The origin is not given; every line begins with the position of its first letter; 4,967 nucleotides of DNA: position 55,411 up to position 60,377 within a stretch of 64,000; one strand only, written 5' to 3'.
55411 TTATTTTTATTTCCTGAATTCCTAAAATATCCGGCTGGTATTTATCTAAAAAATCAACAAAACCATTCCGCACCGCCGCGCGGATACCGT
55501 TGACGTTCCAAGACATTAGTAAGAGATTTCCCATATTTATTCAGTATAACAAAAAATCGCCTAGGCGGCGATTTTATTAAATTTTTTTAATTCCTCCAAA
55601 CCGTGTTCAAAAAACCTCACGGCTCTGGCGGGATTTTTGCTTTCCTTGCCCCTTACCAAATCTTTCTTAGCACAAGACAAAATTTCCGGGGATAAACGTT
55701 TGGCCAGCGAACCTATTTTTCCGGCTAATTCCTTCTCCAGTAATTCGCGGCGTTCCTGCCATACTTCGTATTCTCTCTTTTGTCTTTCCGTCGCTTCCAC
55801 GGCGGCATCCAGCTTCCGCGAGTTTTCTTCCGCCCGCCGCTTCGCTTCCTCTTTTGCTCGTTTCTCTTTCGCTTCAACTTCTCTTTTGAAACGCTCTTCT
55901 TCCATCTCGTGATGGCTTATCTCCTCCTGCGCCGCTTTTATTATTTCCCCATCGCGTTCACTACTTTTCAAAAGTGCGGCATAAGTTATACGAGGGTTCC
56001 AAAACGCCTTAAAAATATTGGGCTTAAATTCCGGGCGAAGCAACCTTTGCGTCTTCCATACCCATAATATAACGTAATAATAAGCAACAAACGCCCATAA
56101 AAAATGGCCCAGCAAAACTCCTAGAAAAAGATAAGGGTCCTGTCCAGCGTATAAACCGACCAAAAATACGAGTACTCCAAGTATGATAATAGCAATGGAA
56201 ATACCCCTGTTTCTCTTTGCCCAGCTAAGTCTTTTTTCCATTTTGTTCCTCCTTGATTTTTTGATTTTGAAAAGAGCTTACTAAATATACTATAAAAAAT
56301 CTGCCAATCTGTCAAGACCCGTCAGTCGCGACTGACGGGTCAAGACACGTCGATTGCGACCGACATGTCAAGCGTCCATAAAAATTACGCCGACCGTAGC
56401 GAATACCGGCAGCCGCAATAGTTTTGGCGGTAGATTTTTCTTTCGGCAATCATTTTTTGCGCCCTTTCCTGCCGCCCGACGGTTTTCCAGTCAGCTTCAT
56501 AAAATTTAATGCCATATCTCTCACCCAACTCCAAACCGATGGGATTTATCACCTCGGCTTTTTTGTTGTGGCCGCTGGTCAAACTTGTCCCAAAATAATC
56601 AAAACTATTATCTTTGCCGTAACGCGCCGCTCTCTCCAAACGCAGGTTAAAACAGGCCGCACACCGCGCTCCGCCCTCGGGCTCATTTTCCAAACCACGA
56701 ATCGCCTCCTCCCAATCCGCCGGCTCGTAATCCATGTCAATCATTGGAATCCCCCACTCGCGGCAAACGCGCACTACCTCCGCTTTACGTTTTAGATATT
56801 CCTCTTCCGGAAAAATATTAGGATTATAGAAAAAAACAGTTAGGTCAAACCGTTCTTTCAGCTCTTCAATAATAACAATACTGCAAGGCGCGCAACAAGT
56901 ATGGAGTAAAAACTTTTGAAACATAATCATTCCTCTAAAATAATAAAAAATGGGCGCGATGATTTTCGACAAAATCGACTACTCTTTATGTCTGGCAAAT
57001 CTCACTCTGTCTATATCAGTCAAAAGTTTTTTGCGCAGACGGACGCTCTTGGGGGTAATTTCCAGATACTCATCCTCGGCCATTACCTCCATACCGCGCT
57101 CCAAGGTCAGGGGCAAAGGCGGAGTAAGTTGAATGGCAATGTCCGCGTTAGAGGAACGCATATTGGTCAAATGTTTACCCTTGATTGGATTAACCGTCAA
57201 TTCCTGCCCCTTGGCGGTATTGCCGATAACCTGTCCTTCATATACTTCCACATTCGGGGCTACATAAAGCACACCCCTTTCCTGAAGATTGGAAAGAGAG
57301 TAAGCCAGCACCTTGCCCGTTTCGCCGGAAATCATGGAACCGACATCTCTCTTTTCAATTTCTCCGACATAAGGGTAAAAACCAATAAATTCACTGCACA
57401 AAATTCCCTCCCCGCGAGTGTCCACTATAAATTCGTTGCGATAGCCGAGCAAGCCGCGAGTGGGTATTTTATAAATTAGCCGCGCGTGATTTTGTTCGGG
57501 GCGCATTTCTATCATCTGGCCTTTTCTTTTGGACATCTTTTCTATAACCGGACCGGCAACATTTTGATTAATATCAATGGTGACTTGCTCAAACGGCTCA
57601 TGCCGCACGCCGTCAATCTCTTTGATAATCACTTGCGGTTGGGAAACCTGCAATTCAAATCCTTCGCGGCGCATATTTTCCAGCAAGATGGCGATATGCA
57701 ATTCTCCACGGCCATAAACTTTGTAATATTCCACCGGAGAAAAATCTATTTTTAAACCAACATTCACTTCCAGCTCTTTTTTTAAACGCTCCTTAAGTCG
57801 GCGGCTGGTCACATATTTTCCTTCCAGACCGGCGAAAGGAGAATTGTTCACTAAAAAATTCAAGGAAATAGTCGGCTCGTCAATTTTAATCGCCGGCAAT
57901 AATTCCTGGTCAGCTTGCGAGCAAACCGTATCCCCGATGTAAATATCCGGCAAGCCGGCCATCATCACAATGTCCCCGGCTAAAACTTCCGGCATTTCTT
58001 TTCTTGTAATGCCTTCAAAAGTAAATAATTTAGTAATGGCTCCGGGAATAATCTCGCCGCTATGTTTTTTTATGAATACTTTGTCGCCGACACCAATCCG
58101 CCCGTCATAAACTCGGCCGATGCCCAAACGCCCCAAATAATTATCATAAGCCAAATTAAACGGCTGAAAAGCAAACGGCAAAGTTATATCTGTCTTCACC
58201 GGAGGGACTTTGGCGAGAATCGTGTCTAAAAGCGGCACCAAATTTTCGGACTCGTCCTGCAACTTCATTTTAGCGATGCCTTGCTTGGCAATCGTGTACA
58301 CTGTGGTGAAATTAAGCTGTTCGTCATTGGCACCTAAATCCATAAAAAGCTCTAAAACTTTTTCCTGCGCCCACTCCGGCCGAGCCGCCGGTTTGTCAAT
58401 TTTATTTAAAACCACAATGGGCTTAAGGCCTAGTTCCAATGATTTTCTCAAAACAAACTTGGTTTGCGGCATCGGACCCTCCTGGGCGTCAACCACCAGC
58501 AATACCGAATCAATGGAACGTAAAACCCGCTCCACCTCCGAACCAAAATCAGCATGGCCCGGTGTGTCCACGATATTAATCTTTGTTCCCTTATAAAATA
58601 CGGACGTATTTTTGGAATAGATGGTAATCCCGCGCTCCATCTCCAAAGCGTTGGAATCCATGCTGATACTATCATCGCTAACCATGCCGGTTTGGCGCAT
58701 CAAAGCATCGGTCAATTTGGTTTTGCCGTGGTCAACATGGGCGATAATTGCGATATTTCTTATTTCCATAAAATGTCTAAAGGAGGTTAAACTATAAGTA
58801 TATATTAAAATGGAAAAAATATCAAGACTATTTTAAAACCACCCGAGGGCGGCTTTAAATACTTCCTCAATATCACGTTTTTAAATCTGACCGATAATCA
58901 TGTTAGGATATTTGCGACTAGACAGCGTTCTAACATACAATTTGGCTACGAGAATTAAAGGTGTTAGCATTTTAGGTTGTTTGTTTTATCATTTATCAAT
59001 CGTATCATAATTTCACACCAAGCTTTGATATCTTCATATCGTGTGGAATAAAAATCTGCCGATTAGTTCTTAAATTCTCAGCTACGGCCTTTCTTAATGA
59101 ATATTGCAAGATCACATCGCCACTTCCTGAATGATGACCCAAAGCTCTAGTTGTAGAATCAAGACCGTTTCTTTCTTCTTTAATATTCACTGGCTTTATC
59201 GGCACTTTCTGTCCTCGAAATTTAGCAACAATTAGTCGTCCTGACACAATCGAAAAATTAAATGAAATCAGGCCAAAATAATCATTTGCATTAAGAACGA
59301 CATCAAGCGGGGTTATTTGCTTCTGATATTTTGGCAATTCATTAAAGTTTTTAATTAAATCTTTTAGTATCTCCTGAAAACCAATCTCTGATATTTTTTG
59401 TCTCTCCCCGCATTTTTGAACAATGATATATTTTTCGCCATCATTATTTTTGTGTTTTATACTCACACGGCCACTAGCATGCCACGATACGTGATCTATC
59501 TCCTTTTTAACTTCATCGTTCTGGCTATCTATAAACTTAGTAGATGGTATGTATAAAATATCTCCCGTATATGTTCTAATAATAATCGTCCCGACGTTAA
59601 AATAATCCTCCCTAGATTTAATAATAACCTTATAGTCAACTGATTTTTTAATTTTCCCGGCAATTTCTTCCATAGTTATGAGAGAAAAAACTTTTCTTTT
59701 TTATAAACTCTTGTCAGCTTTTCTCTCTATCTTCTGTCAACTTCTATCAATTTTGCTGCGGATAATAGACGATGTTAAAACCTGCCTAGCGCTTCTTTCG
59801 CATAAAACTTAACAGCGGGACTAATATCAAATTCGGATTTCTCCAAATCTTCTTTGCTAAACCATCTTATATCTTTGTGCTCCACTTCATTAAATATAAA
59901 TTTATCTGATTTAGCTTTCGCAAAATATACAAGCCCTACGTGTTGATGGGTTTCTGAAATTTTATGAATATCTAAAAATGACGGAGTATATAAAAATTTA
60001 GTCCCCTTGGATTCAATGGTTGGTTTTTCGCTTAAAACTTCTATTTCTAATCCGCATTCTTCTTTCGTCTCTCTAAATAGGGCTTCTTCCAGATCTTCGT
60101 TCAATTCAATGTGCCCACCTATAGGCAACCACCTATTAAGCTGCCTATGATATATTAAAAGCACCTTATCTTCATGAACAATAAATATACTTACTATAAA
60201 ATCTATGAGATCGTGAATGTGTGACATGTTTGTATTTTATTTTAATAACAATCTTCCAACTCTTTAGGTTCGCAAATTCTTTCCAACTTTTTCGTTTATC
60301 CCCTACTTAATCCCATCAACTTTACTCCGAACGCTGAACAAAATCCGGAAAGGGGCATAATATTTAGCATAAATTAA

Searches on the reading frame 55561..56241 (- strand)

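Call 16: search_protein_families(library=pfam, proteins=[window:55561-56241:-], max_evalue=0.01)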
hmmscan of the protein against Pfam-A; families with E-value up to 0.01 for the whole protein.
window:55561-56241:- (226 aa): 2 families
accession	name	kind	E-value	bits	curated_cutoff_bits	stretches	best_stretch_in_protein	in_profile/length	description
PF06785.16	UPF0242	-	0.00024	21.7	33.5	1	89-180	73-163/194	Uncharacterised protein family (UPF0242) N-terminus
PF24918.1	NET2A_C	-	0.0045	17.3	27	1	106-210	27-132/180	NET2A, C-terminal domain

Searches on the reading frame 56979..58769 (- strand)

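Call 16: search_protein_families(library=pfam, proteins=[window:56979-58769:-], max_evalue=0.01)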
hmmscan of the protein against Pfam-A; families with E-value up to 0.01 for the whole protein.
window:56979-58769:- (596 aa): 8 families
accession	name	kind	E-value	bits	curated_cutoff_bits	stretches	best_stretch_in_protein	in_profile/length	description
PF00009.33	GTP_EFTU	-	3.9e-51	173.7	26.5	1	2-189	2-187/188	Elongation factor Tu GTP binding domain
PF21018.2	BipA_C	-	3.4e-39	133.4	23.8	1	477-584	2-109/110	TypA/BipA C-terminal domain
PF00679.30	EFG_C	-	1.8e-18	66.8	27.9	1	390-473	3-87/89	Elongation factor G C-terminus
PF03144.31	GTP_EFTU_D2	-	7.6e-12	45.9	30.3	1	213-283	1-73/73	Elongation factor Tu domain 2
PF22042.2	EF-G_D2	-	1.1e-06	29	27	1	204-284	7-83/84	Elongation factor G domain 2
PF01926.29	MMR_HSR1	-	1.6e-06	28.6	21.9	1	6-123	2-113/113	50S ribosome-binding GTPase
PF02421.24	FeoB_N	-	0.00031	20.7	27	1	47-130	32-121/156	Ferrous iron transport protein B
PF09439.16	SRPRB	-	0.0035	17.2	25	1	5-95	5-82/178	Signal recognition particle receptor beta subunit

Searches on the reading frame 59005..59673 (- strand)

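Call 16: search_protein_families(library=pfam, proteins=[window:59005-59673:-], max_evalue=0.01)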
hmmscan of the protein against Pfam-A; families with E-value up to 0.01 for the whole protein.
window:59005-59673:- (222 aa): 0 families

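Call 59: search_protein_families(library=phrogs, proteins=[window:59005-59673:-], max_evalue=0.1)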
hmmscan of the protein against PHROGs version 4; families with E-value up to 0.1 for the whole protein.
window:59005-59673:- (222 aa): 1 family
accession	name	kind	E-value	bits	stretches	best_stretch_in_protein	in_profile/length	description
phrog_38671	-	unknown function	0.012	16.6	1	98-113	14-29/68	-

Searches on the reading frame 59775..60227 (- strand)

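Call 16: search_protein_families(library=pfam, proteins=[window:59775-60227:-], max_evalue=0.01)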
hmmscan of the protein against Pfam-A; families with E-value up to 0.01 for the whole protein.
window:59775-60227:- (150 aa): 2 families
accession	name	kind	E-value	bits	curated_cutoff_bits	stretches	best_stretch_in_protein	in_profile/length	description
PF00293.34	NUDIX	-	6.8e-15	55.7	21.1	1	12-132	6-122/134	NUDIX domain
PF14815.12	NUDIX_4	-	0.0099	16.1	35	0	33-138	27-106/113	NUDIX domain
